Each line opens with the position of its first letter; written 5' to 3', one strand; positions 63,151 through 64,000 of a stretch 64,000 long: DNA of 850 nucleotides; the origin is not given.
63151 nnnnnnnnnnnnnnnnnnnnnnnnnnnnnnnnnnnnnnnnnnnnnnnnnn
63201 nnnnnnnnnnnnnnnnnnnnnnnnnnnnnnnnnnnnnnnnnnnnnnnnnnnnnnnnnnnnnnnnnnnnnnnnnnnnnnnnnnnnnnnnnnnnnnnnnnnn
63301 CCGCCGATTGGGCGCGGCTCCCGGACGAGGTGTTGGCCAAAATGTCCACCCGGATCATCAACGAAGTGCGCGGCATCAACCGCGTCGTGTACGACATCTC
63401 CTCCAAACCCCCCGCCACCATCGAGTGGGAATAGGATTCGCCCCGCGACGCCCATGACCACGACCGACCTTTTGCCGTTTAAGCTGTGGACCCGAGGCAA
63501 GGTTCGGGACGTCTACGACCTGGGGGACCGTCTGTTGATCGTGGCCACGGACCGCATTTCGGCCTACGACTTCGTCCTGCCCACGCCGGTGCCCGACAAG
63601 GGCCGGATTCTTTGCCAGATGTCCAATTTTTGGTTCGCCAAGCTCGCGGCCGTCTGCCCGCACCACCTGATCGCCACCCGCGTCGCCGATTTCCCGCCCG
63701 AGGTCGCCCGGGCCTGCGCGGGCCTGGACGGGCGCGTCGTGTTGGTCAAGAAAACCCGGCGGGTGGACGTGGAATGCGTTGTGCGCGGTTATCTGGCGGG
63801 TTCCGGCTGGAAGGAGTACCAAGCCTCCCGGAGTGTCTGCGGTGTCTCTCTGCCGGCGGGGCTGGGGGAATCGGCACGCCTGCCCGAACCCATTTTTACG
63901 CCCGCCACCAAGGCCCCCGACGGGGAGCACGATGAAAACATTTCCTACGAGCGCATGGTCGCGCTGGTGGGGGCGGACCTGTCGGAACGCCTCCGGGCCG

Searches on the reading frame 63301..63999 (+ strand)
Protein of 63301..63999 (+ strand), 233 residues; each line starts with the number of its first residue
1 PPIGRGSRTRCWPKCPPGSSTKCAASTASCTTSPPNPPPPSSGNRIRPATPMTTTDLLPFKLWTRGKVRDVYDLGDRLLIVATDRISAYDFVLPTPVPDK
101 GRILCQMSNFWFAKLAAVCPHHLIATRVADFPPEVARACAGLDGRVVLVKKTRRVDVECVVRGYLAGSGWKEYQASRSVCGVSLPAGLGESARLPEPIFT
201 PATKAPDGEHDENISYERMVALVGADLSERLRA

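Call 64: search_protein_families(library=pfam, proteins=[window:63301-63999:+], max_evalue=0.001)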
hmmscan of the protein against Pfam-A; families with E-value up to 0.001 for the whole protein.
window:63301-63999:+ (233 aa): 1 family
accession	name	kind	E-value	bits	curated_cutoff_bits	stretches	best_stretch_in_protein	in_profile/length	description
PF01259.24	SAICAR_synt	-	5.4e-39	134.8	20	1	64-224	3-136/233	SAICAR synthetase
